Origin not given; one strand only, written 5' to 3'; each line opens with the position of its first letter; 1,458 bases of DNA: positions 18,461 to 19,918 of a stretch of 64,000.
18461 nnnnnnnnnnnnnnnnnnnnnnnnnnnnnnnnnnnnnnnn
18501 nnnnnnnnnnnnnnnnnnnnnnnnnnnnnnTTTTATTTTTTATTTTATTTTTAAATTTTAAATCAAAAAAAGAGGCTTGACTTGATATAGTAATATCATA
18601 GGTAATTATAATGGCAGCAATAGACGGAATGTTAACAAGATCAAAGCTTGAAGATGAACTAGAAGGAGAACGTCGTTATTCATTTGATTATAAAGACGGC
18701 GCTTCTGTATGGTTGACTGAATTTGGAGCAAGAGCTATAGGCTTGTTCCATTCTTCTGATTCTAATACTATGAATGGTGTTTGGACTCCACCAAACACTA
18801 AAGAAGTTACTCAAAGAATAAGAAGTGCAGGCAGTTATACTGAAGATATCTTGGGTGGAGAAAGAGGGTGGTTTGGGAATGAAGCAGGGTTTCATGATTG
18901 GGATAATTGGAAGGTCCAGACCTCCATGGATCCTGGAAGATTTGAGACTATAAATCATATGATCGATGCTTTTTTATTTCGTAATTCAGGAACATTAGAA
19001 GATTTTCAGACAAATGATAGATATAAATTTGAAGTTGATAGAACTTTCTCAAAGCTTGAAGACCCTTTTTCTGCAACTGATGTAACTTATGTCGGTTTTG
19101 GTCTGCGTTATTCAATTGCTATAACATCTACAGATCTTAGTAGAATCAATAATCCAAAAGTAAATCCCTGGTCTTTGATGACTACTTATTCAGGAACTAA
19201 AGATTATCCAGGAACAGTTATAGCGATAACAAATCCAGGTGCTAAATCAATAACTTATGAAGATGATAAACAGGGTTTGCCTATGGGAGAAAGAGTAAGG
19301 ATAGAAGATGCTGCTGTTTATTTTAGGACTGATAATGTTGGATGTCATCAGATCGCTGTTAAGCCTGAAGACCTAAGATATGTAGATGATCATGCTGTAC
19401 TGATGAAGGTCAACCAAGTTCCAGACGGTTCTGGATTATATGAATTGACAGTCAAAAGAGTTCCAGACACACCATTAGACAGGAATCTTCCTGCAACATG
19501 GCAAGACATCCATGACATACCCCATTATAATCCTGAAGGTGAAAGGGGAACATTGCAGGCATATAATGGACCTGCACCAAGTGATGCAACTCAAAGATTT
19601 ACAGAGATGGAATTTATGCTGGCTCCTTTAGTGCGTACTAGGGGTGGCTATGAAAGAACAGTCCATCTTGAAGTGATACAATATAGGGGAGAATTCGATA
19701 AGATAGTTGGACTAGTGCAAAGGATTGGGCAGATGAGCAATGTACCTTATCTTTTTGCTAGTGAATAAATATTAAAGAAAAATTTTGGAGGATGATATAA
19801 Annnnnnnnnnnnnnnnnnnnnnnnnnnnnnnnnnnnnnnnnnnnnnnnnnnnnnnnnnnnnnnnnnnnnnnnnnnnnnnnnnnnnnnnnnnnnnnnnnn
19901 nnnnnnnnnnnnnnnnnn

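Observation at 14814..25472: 10.7-kb acquired sugar operon: two xylose isomerases, two unknowns, two kinases and a Ser/Thr kinase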

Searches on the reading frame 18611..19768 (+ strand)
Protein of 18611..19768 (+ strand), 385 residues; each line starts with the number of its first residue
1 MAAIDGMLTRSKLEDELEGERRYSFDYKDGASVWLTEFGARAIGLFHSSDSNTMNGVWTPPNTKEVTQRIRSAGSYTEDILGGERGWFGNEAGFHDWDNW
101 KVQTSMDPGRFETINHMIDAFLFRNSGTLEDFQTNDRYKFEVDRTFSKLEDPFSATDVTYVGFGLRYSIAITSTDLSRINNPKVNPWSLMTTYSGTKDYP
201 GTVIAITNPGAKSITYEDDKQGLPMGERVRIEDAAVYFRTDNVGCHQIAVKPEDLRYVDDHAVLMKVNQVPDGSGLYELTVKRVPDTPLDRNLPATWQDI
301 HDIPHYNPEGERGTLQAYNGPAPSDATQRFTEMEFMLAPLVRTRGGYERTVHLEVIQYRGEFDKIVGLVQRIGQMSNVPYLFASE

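Call 3: search_protein_families(library=pfam, proteins=[window:18611-19768:+], max_evalue=0.01)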
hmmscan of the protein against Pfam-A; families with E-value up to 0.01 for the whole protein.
window:18611-19768:+ (385 aa): 0 families

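Call 4: search_protein_families(library=ncbifam, proteins=[window:18611-19768:+], max_evalue=0.01)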
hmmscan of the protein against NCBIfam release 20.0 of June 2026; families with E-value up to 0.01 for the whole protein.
window:18611-19768:+ (385 aa): 0 families

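Call 11: search_solved_structures(query=window:18611-19768:+, max_evalue=1)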
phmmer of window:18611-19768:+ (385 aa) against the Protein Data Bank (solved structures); distinct sequences matched with E-value up to 1: 1.
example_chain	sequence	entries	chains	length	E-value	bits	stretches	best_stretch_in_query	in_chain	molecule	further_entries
8k2f_A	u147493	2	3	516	0.56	12.1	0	32-73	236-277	Oligosaccharide-releasing beta-N-acetylgalactosaminidase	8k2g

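Call 15: find_homologous_proteins(query=window:18611-19768:+, max_evalue=0.001)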
Query window:18611-19768:+ (385 aa): 1 proteins with E <= 0.001 among 2891 candidates.
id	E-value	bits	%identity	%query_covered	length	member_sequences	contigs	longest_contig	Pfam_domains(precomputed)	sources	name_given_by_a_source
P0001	1.5e-228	776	100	86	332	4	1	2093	-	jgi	jgi:hypothetical protein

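Call 23: predict_structure(protein=window:18611-19768:+)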
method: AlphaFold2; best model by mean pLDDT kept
length: 385 residues; sequences in the alignment: 1
mean_pLDDT: 30.6   pTM: 0.20
mean pLDDT of the five models: 30.6, 26.9, 26.4, 25.5, 25.0
residues with pLDDT >= 90: 0; 70-90: 0; 50-70: 1; < 50: 384
segments of 3 or more residues with pLDDT < 50: 1-21, 23-385
pLDDT, mean of each block of 10 residues (from residue 1): 33 40 45 46 40 33 34 29 26 24 25 28 28 27 24 25 24 27 27 30 31 33 31 31 30 30 32 34 32 27 24 25 28 24 28 32 38 34 31
secondary structure, 60 per line:
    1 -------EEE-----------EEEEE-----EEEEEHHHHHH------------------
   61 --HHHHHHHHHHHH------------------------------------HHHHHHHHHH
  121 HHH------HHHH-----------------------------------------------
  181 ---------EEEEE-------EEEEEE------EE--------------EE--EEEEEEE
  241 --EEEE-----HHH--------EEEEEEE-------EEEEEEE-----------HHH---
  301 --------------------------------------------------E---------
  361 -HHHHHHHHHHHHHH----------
elements in order: E8-10 E22-26 E32-36 H37-42 H63-74 H111-123 H130-133 E190-194 E202-207 E234-240 E243-246 E263-269 E277-283 H362-375

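Call 24: search_protein_representatives(protein=window:18611-19768:+)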
Query: 385 residues. Proteins with E-value up to 0.001 (for the whole library): 50; up to 1e-10: 22; up to 1e-30: 3. The best 50 are listed.
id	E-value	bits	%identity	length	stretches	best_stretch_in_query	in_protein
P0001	4.6e-229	776.2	100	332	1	54-385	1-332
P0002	9.0e-64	232.0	39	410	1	1-373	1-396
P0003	1.4e-39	152.4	32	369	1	4-379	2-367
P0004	3.1e-26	108.5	30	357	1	27-376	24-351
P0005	2.6e-21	92.3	26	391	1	5-383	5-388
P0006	7.6e-19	84.1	26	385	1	5-383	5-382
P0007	7.2e-18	80.9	29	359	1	29-382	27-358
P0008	1.1e-17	80.3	26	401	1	5-382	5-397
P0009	1.2e-17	80.2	30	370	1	35-382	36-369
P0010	3.7e-17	78.6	27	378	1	29-382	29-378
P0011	1.3e-16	76.8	29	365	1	8-362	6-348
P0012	8.5e-16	74.1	33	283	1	28-256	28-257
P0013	7.7e-15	70.9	27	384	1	25-377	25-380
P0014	8.3e-15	70.8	26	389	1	25-376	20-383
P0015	1.6e-14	69.9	26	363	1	12-377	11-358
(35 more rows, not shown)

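Call 27: search_protein_families(library=pfam, alignment_id=A1, max_evalue=0.01)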
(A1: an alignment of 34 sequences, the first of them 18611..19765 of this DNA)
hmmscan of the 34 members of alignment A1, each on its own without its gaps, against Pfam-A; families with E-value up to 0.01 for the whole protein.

A. member 1, window:18611-19765:+ (385 aa): 0 families

B. families by the number of members that match (of 34 scanned): 1 family
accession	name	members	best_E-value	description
PF20583.3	DUF6786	27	3.1e-32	Family of unknown function (DUF6786)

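Call 28: search_solved_structures(query=A1, max_evalue=1)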
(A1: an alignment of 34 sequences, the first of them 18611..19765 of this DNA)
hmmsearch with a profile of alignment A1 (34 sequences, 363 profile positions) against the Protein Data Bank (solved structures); distinct sequences matched with E-value up to 1: 3.
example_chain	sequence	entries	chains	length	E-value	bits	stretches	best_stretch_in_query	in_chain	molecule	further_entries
8wpw_D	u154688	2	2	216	0.4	12.8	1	88-112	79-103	CB6 fab mutant light chain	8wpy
9q8z_B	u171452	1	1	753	0.92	11.6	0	92-142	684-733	Chondroitin sulfate synthase 3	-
5h7b_A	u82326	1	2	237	0.93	11.6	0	247-304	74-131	Immunoglobulin G-binding protein A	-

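Call 29: find_encoding_contigs(protein=P0002, flank=10000, max_places=4)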
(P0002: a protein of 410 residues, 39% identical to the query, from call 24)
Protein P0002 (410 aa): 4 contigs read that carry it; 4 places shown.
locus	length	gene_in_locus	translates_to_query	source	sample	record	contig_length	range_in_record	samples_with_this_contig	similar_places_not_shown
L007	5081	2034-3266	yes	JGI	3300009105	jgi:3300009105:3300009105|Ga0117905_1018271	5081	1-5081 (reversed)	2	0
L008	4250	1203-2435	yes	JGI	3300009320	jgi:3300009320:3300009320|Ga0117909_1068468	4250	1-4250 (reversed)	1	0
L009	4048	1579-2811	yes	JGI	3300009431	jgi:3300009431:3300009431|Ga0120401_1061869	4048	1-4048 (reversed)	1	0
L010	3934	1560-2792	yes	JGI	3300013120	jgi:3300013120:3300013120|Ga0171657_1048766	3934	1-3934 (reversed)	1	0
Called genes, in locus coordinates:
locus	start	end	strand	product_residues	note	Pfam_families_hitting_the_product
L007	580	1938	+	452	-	PF01261:AP_endonuc_2, PF27526:XylA2_C (weak)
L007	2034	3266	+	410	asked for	-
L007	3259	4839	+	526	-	PF21546:FGGY_C_2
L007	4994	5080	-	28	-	?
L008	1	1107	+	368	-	?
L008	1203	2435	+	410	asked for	-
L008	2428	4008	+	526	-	PF21546:FGGY_C_2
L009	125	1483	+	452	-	PF01261:AP_endonuc_2, PF27526:XylA2_C (weak)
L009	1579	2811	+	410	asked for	-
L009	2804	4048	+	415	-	?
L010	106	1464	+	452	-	PF01261:AP_endonuc_2, PF27526:XylA2_C (weak)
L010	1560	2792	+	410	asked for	-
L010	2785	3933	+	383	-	?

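Call 32: find_related_loci(query=A2, collection=genome_contigs, flank=10000)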
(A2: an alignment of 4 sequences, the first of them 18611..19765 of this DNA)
Query A2 (385 aa) in genome_contigs; peptide patterns used: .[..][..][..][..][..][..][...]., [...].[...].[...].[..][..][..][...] (x = any residue, [..] = any of these).
141 stretches matched a pattern; 10 encode a relative of the query (tblastn E <= 1e-3); 10 distinct loci.
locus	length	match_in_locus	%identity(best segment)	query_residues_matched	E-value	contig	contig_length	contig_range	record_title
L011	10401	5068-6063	25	29-383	2e-32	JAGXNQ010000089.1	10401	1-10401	MAG: Promethearchaeota archaeon isolate bin12 NODE_89_length_10401_cov_120.966002, whole genome shotgun sequence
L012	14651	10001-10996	25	29-383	3e-31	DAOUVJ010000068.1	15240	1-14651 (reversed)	MAG TPA_asm: Promethearchaeota archaeon isolate CSMAG_846 CSMAG_846_k141_2146928_length_15240_cov_13.2233, whole genome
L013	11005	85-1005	28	9-337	4e-29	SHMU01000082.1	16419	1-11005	MAG: Promethearchaeota archaeon isolate BC1 1189600082, whole genome shotgun sequence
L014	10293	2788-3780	26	30-382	2e-27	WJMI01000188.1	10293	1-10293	MAG: Chitinivibrionales bacterium isolate RBin_290 k141_2312658, whole genome shotgun sequence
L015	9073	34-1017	25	31-382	2e-27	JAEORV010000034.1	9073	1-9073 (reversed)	MAG: Promethearchaeota archaeon isolate Yap150.bin8.212 contig-145_18499, whole genome shotgun sequence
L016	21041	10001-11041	22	9-377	1e-25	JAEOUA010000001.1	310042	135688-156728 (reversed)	MAG: Promethearchaeota archaeon isolate YT6_002 k127_3421014, whole genome shotgun sequence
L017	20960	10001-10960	25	13-360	3e-19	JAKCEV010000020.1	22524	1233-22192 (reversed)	MAG: Candidatus Wolframiiraptor allenii isolate LGB-01.bin.22 NODE_369_length_22524_cov_18.939027, whole genome shotgun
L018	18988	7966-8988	25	13-382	3e-19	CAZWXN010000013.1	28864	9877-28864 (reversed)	MAG TPA_asm: uncultured Nitrososphaeria archaeon isolate SRP104967_co1_10 genome assembly, contig: NODE_526_length_28864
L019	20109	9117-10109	24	13-371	6e-19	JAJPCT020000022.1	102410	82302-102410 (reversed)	MAG: Candidatus Wolframiiraptor gerlachensis isolate A8 NODE_68_length_102410_cov_3_646989, whole genome shotgun sequenc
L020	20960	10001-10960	24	31-382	5e-15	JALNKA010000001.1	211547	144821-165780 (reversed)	MAG: Candidatus Wolframiiraptor sinensis isolate GMQP.bins.13.201907 NODE_17_length_211547_cov_22.546301, whole genome s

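Call 34: predict_structure(alignment_id=A1)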
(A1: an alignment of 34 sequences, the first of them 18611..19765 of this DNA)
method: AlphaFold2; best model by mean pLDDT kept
length: 385 residues; sequences in the alignment: 34
mean_pLDDT: 94.1   pTM: 0.93
mean pLDDT of the five models: 94.1, 93.3, 93.0, 92.5, 92.4
residues with pLDDT >= 90: 322; 70-90: 59; 50-70: 4; < 50: 0
segments of 3 or more residues with pLDDT < 50: none
pLDDT, mean of each block of 10 residues (from residue 1): 83 97 97 98 98 97 95 89 93 79 92 94 96 90 98 96 98 78 95 96 98 93 92 98 96 98 98 97 95 97 90 97 92 98 95 98 98 94 82
secondary structure, 60 per line:
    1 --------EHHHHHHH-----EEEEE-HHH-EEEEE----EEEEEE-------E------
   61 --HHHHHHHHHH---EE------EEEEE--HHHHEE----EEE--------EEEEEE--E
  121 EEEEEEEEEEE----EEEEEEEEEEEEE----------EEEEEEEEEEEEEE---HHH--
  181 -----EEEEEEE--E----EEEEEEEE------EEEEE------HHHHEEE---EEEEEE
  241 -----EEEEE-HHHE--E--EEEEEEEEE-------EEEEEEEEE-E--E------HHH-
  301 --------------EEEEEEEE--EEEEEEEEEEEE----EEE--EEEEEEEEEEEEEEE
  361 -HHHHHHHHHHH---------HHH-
elements in order: H10-16 E22-26 E32-36 E41-46 H63-72 E84-88 H91-94 E101-103 E112-117 E120-131 E136-148 E159-172 E186-192 E200-207 E214-218 H225-228 E229-231 E235-240 E246-250 E261-269 E277-285 E315-322 E325-336 E341-343 E346-360 H362-372

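Call 37: fold_search(model_id=the predicted structure, library=pdb)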
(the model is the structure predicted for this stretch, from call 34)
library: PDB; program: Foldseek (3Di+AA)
matches with E <= 10: 656; with E <= 0.001: 14
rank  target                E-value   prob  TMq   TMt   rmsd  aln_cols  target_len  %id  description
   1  1lur_A                4.7e-06  1.00  0.43  0.49  11.1       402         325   10  Crystal Structure of the GalM/aldose Epimerase Homologue from C. elegans, Northeast Structural Genomics Target WR66 (released 2003-07-29)
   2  7wff_b                6.2e-06  1.00  0.40  0.48   8.8       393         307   13  Subcomplexes B,M and L in the Cylic electron transfer supercomplex NDH-PSI from Arabidopsis (released 2022-03-16)
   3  1l7k_A                8.1e-06  1.00  0.42  0.47   7.6       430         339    9  x-ray structure of galactose mutarotase from Lactococcus lactis complexed with galactose (released 2002-04-24)
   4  1l7k_B                1.4e-05  1.00  0.40  0.44  10.8       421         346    9  x-ray structure of galactose mutarotase from Lactococcus lactis complexed with galactose (released 2002-04-24)
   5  1nsu_A                1.6e-05  1.00  0.43  0.48   7.4       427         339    9  Crystal structure of galactose mutarotase from Lactococcus lactis mutant H96N complexed with galactose (released 2003-02-11)
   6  1ns0_A                1.9e-05  1.00  0.44  0.48   7.2       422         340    8  Crystal structure of galactose mutarotase from Lactococcus lactis mutant E304Q complexed with galactose (released 2003-02-11)
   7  1z45                  2.2e-05  1.00  0.41  0.27   9.0       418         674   11  Crystal structure of the gal10 fusion protein galactose mutarotase/UDP-galactose 4-epimerase from Saccharomyces cerevisi (released 2005-04-05)
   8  1nsm_A                2.4e-05  1.00  0.43  0.48   7.4       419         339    9  Crystal structure of galactose mutarotase from Lactococcus lactis mutant D243A complexed with galactose (released 2003-02-11)
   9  1ns4_A                2.5e-05  1.00  0.42  0.46   7.4       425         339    7  Crystal structure of galactose mutarotase from Lactococcus lactis mutant E304Q complexed with glucose (released 2003-02-11)
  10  1ns8_A                2.5e-05  1.00  0.41  0.45  10.6       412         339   10  Crystal structure of galactose mutarotase from Lactococcus lactis mutant D243N complexed with galactose (released 2003-02-11)
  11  1ns2_A                2.8e-05  1.00  0.41  0.45  10.6       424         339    8  Crystal structure of galactose mutarotase from Lactococcus lactis mutant E304A complexed with galactose (released 2003-02-11)
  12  1ns8_B                4.9e-05  1.00  0.46  0.50   7.0       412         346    9  Crystal structure of galactose mutarotase from Lactococcus lactis mutant D243N complexed with galactose (released 2003-02-11)
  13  1nsz_A                4.9e-05  1.00  0.45  0.50   7.1       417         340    9  Crystal structure of galactose mutarotase from Lactococcus lactis mutant H170N complexed with glucose (released 2003-02-11)
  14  1l7j_A                8.4e-05  1.00  0.41  0.46  10.8       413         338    9  X-ray structure of galactose mutarotase from Lactococcus lactis (apo) (released 2002-04-24)
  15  1gz9_A                2.6e-03  0.11  0.10  0.14  19.8       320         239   11  High-Resolution Crystal Structure of Erythrina cristagalli Lectin in Complex with 2'-alpha-L-Fucosyllactose (released 2002-06-21)
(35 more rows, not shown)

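Call 66: find_encoding_contigs(protein=P0003, flank=8000, max_places=3)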
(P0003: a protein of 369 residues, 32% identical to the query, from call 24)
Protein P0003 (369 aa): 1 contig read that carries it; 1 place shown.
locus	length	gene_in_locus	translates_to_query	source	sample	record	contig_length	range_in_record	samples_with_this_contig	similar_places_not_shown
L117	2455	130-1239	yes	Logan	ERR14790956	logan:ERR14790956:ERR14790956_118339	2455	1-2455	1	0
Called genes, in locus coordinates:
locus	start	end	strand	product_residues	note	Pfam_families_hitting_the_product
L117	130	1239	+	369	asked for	-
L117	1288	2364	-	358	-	PF03739:LptF_LptG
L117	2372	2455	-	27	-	?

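Call 67: find_encoding_contigs(protein=P0004, flank=8000, max_places=3)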
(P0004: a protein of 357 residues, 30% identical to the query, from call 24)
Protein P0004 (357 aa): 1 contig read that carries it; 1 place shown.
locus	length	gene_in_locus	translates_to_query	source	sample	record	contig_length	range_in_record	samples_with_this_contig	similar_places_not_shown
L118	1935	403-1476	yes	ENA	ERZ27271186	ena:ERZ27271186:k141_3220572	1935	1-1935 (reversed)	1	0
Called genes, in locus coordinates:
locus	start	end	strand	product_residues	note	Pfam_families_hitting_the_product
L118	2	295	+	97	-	?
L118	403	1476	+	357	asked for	PF20583:DUF6786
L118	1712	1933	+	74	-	?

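Call 77: search_protein_families(library=pfam, proteins=[L011:4115-4885:+, L011:6900-8129:+, L011:8143-8958:+, L017:9146-9916:+, L017:8029-9081:-, L017:11783-12682:+, L016:8619-9917:+, L016:7543-8604:+, L016:11078-11881:-, L014:1710-2591:+], max_evalue=0.001)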
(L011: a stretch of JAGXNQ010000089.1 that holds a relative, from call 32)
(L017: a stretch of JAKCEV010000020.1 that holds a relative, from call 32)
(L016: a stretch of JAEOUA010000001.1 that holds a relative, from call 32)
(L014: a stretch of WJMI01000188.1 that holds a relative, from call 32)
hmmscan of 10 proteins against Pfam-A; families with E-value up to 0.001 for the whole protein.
L011:4115-4885:+ (256 aa): 0 families

L011:6900-8129:+ (409 aa): 4 families
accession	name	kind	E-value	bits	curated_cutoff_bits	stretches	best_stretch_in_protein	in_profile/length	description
PF00266.25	Aminotran_5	-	5.4e-74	249.8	21.5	1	22-385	1-371/371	Aminotransferase class-V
PF01212.27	Beta_elim_lyase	-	1.8e-09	37.8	27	1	80-196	46-169/288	Beta-eliminating lyase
PF01053.26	Cys_Met_Meta_PP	-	0.00013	21.1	27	1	86-199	73-177/381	Cys/Met metabolism PLP-dependent enzyme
PF01041.23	DegT_DnrJ_EryC1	-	0.00028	20.7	19.8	1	71-197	32-147/360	DegT/DnrJ/EryC1/StrS aminotransferase family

L011:8143-8958:+ (271 aa): 2 families
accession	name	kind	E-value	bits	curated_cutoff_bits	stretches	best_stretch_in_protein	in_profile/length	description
PF01592.21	NifU_N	-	3.5e-46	156.9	22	1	10-132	2-122/127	NifU-like N terminal domain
PF00070.33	Pyr_redox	-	0.00099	20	22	0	178-250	2-81/82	Pyridine nucleotide-disulphide oxidoreductase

L017:9146-9916:+ (256 aa): 2 families
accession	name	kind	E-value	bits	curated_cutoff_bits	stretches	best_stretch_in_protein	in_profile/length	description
PF04055.27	Radical_SAM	-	1.4e-16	61.6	29.5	1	46-206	5-163/166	Radical SAM superfamily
PF13353.11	Fer4_12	-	0.00074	20.3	22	0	46-136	13-100/137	4Fe-4S single cluster domain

L017:8029-9081:- (350 aa): 0 families

L017:11783-12682:+ (299 aa): 2 families
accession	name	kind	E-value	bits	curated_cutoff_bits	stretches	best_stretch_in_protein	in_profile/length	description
PF12849.12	PBP_like_2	-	1.5e-25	90.9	27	1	33-257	12-263/267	PBP superfamily domain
PF03466.25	LysR_substrate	-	0.00024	21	28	1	35-172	10-130/209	LysR substrate binding domain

L016:8619-9917:+ (432 aa): 0 families

L016:7543-8604:+ (353 aa): 0 families

L016:11078-11881:- (267 aa): 5 families
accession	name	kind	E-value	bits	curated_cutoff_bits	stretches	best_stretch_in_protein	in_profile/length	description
PF13561.12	adh_short_C2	-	8e-60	202.8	27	1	14-262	3-235/236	Enoyl-(Acyl carrier protein) reductase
PF00106.31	adh_short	-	1.3e-47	162.3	26.6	1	8-201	1-189/195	short chain dehydrogenase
PF23441.1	SDR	-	1.6e-11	44.6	27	1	5-262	5-255/258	SDR-like rossmann domain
PF08659.16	KR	-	4.5e-09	36.9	22.6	1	15-129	8-121/180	KR domain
PF08643.16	DUF1776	-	3e-05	24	25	1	101-189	104-194/294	Fungal family of unknown function (DUF1776)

L014:1710-2591:+ (293 aa): 1 family
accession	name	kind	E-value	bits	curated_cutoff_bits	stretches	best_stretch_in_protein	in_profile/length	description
PF01522.26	Polysacc_deac_1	-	3.5e-31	108.2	23.1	1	90-220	5-122/124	Polysaccharide deacetylase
